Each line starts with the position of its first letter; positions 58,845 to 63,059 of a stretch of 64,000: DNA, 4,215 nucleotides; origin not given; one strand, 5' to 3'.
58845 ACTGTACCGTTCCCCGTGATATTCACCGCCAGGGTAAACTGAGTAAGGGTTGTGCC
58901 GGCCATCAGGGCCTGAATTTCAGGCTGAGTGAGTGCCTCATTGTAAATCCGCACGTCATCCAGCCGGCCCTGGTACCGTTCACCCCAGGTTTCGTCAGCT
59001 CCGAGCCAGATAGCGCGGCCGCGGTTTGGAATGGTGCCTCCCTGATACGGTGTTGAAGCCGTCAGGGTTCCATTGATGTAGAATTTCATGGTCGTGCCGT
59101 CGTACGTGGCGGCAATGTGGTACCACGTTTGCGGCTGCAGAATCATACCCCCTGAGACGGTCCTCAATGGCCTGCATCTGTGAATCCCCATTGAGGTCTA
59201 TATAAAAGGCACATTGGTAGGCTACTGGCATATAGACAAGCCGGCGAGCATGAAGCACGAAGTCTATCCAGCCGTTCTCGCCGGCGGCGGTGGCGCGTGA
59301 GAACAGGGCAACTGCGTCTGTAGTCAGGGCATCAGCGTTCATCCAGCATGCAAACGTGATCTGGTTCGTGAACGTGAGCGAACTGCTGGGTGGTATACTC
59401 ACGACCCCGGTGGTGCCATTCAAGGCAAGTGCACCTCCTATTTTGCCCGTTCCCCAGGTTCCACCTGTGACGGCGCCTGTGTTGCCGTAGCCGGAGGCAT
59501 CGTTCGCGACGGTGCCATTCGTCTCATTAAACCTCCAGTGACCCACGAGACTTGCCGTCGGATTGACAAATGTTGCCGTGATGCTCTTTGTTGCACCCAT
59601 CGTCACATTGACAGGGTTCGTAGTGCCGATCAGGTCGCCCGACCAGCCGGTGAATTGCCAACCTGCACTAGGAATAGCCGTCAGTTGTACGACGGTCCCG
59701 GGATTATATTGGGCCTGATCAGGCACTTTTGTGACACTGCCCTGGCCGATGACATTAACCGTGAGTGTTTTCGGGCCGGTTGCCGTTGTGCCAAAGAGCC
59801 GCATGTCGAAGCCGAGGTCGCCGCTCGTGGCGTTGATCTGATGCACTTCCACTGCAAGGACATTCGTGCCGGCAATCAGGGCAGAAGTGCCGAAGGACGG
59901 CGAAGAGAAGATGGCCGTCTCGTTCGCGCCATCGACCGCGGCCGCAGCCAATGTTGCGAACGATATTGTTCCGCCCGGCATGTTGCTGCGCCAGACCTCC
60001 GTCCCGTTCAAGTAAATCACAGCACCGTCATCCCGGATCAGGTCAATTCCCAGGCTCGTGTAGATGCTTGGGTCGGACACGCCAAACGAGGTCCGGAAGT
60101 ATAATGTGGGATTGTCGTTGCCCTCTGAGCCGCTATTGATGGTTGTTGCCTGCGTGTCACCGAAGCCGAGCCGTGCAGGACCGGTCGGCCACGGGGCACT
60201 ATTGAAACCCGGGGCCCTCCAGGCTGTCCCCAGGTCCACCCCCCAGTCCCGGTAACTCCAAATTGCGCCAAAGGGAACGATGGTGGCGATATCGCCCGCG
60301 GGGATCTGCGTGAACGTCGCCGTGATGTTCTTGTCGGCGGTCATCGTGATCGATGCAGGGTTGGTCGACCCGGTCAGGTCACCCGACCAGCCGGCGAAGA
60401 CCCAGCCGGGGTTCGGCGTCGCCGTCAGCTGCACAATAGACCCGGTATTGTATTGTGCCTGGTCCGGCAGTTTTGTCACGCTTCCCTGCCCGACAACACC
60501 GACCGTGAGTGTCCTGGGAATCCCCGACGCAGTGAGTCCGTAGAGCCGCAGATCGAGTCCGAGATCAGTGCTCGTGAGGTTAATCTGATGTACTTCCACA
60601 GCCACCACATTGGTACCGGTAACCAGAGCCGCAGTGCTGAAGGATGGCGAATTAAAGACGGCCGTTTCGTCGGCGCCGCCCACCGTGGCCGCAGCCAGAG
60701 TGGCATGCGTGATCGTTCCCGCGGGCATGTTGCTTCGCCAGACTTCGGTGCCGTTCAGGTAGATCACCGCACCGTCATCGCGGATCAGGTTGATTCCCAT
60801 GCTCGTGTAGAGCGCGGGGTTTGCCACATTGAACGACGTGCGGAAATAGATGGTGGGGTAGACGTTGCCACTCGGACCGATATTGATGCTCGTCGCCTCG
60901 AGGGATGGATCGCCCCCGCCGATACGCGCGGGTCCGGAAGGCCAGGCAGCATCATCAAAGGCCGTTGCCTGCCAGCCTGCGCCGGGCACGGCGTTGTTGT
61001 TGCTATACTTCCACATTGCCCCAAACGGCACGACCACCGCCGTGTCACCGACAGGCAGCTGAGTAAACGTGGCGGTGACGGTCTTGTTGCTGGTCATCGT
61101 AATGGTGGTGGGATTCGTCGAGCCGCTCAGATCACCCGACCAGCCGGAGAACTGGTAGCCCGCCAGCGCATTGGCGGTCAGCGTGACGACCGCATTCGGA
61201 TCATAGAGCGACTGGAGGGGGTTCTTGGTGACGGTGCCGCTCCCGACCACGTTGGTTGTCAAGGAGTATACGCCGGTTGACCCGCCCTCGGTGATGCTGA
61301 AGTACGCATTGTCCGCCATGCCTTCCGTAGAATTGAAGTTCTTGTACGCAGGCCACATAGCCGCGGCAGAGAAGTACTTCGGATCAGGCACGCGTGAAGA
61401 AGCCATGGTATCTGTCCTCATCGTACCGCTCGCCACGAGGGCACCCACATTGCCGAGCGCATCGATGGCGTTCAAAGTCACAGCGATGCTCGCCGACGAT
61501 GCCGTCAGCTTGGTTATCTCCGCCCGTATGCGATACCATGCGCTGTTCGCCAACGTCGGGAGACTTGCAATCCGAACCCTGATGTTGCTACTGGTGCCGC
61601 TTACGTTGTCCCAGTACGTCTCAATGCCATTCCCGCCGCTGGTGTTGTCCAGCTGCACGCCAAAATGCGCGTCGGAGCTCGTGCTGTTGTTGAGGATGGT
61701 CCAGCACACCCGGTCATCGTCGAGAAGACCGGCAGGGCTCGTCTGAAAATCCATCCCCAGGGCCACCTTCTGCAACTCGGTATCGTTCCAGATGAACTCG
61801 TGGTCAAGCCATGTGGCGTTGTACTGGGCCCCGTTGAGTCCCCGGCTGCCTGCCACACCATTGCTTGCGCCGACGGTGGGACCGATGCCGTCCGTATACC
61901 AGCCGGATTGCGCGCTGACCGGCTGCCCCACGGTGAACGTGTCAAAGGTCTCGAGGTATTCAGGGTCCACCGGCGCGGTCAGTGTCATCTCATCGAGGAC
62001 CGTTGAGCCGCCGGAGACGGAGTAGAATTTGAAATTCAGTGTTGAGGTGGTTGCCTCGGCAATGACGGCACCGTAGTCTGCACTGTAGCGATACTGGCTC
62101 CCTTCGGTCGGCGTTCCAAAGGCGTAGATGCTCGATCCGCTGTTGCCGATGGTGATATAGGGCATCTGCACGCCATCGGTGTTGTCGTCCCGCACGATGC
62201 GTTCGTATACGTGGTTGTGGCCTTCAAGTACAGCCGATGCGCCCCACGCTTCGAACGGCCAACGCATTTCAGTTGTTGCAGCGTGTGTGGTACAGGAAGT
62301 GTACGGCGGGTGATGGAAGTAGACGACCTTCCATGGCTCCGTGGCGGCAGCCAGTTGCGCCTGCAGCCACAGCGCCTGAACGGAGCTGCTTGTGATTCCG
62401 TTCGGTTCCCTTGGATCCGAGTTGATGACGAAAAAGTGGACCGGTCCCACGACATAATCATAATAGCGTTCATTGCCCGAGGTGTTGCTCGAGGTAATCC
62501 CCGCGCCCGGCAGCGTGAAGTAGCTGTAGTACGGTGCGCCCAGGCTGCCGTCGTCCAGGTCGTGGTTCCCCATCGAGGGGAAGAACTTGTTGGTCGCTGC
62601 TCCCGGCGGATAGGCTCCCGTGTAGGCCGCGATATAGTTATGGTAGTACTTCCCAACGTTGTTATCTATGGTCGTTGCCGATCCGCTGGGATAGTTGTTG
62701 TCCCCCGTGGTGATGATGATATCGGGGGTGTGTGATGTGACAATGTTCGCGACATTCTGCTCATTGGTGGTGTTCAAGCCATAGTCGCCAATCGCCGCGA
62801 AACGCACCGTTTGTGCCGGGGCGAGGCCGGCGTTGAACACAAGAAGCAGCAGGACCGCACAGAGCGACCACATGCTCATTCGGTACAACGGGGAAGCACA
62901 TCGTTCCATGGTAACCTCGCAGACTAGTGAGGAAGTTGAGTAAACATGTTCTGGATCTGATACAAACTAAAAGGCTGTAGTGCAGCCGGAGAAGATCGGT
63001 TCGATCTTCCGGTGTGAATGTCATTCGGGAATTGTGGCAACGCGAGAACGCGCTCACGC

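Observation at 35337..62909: About 28-kb array of giant T9SS surface proteins sharing a cohesin-like, dockerin-like, CTD module; plus a stand-alone dockerin protein and stand-alone cohesin proteins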

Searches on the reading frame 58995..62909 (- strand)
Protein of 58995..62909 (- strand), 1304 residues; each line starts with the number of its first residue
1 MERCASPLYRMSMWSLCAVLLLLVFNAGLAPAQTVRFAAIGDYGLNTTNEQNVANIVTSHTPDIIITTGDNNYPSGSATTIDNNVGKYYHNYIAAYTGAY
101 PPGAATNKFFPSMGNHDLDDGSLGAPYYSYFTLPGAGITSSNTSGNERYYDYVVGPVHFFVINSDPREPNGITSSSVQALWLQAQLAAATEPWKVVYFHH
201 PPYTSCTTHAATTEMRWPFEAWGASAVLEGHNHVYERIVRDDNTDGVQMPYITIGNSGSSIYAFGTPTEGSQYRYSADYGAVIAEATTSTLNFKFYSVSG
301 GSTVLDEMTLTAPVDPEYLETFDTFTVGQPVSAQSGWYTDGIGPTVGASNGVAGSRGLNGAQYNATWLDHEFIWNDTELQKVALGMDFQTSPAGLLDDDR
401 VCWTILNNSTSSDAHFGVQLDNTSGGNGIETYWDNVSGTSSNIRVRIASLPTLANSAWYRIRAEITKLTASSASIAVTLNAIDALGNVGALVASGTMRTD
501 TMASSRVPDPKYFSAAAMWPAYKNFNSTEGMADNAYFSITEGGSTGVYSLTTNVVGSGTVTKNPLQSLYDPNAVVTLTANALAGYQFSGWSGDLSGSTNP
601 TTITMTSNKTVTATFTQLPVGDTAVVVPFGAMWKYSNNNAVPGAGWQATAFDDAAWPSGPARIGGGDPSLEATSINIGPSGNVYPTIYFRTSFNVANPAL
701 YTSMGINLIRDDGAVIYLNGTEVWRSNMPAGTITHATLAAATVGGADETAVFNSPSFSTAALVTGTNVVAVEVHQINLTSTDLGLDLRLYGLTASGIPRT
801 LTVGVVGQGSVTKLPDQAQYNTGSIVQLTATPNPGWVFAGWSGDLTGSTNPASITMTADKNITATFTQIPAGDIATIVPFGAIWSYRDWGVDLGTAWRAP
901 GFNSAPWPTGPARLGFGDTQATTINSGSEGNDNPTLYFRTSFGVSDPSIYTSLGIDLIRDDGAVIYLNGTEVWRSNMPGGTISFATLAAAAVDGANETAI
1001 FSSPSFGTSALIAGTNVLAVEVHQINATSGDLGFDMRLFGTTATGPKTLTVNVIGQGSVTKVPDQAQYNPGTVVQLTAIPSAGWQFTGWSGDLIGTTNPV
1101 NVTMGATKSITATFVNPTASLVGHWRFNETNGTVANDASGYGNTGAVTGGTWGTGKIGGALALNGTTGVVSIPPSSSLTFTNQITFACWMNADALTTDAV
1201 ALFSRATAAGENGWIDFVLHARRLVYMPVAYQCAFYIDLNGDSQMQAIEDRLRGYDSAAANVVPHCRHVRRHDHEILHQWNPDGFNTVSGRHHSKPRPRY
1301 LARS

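Call 7: search_protein_families(library=pfam, proteins=[window:58995-62909:-], max_evalue=0.1)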
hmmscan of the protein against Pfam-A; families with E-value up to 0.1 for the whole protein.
window:58995-62909:- (1304 aa): 4 families
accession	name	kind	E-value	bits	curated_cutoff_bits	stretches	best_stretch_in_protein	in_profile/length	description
PF18998.6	Flg_new_2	-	6.6e-41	138.6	23.6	3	800-869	2-72/73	Divergent InlB B-repeat domain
PF00149.33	Metallophos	-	6e-13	50.1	21.5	1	36-235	2-191/191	Calcineurin-like phosphoesterase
PF09479.16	Flg_new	-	0.00024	21.6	27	1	558-613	10-64/65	Listeria-Bacteroides repeat domain (List_Bact_rpt)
PF03429.18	MSP1b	-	0.039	12.4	25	1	432-500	36-105/769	Major surface protein 1B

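Call 42: search_protein_families(library=ncbifam, proteins=[window:58995-62909:-], max_evalue=0.01)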
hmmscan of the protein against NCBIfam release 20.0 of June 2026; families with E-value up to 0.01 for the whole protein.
window:58995-62909:- (1304 aa): 2 families
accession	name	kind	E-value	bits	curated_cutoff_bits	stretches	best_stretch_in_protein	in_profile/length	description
TIGR02543.1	List_Bact_rpt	repeat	4.9e-10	39.6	20.95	3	834-869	4-43/44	TIGR02543 family repeat protein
NF052521.1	TafC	equivalog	0.0029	16.7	410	1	1102-1214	132-248/373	TafC family fimbrial protein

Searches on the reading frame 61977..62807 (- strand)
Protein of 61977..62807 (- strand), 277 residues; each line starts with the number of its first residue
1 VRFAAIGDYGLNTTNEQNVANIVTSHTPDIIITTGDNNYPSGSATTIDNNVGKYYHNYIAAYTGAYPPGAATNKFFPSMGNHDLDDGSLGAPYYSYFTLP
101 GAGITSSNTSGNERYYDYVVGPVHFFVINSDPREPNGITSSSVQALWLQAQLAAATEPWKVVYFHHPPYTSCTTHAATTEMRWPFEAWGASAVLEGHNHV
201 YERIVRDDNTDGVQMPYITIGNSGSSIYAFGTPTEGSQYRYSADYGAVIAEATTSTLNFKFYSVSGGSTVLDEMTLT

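Call 68: search_solved_structures(query=window:61977-62807:-, max_evalue=0.001)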
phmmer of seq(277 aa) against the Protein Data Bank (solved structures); distinct sequences matched with E-value up to 0.001: 6.
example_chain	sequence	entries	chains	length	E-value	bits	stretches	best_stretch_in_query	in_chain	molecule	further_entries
2bq8_X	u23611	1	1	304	3.7e-07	33.1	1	128-212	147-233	TARTRATE-RESISTANT ACID PHOSPHATASE TYPE 5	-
1war_A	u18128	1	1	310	3.9e-07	33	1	128-212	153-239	HUMAN PURPLE ACID PHOSPHATASE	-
1qfc_A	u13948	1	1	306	3e-06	30.1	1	125-212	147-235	PROTEIN (PURPLE ACID PHOSPHATASE)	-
1qhw_A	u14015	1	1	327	3.8e-06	29.8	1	125-212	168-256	PROTEIN (PURPLE ACID PHOSPHATASE)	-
1ute_A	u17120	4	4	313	7.4e-05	25.6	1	124-212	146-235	PROTEIN (II PURPLE ACID PHOSPHATASE) | Tartrate-resistant acid phosphatase type 5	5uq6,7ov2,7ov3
7ov8_A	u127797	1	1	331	8.6e-05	25.3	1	125-212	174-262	Tartrate-resistant acid phosphatase type 5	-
